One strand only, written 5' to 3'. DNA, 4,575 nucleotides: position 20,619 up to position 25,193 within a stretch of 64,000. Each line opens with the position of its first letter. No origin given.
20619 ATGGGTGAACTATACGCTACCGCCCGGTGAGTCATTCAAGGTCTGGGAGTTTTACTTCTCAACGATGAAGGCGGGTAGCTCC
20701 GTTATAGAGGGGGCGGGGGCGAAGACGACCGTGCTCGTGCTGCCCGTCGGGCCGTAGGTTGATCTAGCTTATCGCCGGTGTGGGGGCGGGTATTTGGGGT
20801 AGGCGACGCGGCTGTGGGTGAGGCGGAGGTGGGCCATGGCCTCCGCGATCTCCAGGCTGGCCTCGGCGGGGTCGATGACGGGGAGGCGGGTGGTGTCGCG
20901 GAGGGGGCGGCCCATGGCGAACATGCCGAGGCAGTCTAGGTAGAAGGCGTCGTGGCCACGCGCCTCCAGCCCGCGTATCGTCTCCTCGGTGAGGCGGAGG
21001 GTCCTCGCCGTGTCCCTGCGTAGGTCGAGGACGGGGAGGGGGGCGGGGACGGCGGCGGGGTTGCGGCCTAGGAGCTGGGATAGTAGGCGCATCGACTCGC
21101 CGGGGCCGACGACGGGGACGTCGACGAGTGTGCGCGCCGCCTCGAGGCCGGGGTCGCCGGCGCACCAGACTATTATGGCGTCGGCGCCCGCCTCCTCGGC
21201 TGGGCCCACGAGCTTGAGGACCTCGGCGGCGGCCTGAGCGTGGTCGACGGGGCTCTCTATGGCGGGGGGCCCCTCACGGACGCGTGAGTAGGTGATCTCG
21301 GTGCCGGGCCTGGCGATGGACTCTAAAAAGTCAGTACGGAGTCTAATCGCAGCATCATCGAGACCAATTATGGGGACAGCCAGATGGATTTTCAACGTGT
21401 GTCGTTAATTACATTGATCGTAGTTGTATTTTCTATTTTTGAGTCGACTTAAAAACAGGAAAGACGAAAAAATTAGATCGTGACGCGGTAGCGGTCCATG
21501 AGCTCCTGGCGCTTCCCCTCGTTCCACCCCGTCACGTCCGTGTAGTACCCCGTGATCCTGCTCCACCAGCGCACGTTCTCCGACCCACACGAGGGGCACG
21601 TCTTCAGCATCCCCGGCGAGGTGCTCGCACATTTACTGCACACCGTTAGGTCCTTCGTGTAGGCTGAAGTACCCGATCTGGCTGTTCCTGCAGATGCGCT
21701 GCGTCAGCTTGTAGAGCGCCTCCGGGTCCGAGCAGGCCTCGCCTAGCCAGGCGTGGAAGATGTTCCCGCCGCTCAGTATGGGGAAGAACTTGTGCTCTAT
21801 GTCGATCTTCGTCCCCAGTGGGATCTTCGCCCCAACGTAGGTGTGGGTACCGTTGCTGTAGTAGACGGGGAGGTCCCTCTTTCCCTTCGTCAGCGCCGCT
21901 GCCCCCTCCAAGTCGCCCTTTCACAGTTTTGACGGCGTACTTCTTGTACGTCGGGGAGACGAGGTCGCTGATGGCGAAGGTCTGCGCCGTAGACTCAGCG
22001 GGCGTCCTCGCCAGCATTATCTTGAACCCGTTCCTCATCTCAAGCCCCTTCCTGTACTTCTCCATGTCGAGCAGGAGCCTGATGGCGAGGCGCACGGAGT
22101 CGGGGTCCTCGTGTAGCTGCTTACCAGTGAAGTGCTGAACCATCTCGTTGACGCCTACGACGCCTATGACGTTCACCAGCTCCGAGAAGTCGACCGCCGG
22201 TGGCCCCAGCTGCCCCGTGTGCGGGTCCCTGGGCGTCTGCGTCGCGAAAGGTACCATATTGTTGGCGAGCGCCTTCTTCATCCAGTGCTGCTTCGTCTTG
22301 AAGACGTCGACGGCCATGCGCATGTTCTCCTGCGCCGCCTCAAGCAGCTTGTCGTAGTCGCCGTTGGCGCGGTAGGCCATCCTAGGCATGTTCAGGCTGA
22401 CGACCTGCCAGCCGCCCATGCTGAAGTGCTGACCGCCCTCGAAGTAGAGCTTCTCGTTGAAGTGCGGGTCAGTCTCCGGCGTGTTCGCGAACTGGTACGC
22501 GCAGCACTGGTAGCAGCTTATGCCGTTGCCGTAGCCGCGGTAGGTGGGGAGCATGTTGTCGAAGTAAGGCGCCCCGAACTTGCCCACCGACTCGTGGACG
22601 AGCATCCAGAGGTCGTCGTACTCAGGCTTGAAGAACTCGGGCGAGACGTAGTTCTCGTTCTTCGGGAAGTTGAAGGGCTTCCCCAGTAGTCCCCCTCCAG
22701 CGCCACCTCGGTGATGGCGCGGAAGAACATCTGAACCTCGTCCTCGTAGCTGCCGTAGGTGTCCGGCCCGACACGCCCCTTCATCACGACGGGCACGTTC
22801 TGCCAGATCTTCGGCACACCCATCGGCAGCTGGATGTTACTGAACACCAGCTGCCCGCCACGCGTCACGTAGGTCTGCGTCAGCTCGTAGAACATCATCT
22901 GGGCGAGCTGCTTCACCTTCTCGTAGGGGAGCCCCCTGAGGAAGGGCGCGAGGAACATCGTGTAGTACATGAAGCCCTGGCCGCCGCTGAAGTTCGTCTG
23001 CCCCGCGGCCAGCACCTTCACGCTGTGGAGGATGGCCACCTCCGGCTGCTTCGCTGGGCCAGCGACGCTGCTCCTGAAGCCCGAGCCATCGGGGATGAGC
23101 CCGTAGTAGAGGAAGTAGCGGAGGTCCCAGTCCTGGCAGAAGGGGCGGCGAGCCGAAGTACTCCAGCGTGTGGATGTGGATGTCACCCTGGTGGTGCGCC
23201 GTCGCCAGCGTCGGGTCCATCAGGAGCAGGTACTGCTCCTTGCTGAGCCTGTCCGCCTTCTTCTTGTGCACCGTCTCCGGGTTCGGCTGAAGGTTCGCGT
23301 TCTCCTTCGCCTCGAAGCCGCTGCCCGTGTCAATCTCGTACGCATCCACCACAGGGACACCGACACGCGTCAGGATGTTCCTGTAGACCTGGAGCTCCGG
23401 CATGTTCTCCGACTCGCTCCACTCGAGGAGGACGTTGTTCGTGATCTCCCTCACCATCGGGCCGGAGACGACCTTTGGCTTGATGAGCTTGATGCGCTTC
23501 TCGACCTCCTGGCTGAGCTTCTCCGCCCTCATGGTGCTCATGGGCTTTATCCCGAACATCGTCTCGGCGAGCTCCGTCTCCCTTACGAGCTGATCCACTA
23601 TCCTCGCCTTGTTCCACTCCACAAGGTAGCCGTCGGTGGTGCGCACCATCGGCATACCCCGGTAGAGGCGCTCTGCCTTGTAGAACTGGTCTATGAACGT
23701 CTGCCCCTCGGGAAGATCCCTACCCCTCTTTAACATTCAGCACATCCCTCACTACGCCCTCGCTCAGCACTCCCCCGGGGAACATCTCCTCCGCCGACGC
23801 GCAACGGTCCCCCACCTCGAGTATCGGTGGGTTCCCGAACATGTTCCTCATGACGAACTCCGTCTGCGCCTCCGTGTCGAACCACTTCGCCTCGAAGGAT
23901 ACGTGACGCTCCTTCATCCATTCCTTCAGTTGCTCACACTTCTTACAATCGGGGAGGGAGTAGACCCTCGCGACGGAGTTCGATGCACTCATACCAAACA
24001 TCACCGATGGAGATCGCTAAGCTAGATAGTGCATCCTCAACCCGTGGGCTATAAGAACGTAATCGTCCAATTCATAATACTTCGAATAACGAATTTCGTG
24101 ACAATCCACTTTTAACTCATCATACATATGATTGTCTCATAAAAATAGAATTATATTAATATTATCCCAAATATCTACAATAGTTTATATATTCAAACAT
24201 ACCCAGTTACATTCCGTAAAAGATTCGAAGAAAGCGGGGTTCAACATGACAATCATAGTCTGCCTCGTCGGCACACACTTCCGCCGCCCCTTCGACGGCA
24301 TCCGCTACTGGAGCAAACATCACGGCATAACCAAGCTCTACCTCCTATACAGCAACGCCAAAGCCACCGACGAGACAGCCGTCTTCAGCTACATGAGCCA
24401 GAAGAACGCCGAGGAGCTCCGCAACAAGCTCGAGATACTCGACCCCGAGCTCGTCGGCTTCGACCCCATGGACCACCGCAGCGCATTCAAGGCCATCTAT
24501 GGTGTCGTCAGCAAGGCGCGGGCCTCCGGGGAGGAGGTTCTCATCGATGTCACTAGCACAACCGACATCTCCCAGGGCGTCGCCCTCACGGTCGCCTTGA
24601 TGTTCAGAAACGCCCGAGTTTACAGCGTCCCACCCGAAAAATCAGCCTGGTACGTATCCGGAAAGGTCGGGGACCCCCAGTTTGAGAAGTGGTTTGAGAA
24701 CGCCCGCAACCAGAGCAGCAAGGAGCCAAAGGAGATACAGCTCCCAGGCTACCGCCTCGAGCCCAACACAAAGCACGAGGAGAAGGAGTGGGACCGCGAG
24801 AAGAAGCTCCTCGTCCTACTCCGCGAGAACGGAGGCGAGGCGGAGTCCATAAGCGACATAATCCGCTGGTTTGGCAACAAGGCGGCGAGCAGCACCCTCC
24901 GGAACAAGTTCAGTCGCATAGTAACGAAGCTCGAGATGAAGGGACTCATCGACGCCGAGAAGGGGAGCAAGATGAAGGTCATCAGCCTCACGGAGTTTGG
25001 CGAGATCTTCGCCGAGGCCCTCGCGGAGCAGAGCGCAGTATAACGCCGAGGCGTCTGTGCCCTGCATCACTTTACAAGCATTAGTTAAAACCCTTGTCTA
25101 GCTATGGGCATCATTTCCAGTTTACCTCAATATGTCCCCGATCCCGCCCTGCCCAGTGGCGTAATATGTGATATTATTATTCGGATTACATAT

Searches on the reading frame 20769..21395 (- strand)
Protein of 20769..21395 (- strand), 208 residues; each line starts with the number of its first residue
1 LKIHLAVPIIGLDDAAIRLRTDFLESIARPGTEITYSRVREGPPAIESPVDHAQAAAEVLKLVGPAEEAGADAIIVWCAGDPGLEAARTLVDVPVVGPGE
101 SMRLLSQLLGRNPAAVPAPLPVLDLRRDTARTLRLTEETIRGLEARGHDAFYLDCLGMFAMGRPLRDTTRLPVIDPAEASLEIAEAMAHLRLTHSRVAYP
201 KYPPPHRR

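Call 21: search_protein_families(library=pfam, proteins=[window:20769-21395:-], max_evalue=0.001)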
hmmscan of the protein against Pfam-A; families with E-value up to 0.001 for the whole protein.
window:20769-21395:- (208 aa): 1 family
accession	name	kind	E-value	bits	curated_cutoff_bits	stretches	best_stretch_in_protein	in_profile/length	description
PF01177.27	Asp_Glu_race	-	2e-23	83.7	31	2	26-110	23-108/211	Asp/Glu/Hydantoin racemase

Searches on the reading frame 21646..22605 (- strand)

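Call 22: search_protein_families(library=pfam, proteins=[window:21646-22605:-], max_evalue=0.001)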
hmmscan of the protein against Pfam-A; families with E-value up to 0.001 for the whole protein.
window:21646-22605:- (319 aa): 1 family
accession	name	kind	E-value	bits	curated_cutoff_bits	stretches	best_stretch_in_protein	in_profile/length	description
PF13597.11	NRDD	-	3.3e-34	118.9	26.2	1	3-215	228-427/562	Anaerobic ribonucleoside-triphosphate reductase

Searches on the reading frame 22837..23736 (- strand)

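Call 22: search_protein_families(library=pfam, proteins=[window:22837-23736:-], max_evalue=0.001)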
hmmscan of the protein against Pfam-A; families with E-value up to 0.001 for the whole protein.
window:22837-23736:- (299 aa): 1 family
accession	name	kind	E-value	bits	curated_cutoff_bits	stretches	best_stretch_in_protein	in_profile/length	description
PF13597.11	NRDD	-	7.3e-09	35.3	26.2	1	145-196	1-53/562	Anaerobic ribonucleoside-triphosphate reductase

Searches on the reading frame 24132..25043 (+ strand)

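Call 22: search_protein_families(library=pfam, proteins=[window:24132-25043:+], max_evalue=0.001)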
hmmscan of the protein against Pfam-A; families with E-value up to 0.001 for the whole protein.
window:24132-25043:+ (303 aa): 2 families
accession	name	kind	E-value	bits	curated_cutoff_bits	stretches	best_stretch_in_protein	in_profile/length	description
PF19810.5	HFX_2341_N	-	1.1e-06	29.5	30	1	63-170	20-119/120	HFX_2341-like, N-terminal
PF22665.2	DUF6293_C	-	8.2e-05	23.4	27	1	220-296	30-100/101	DUF6293 C-terminal winged helix domain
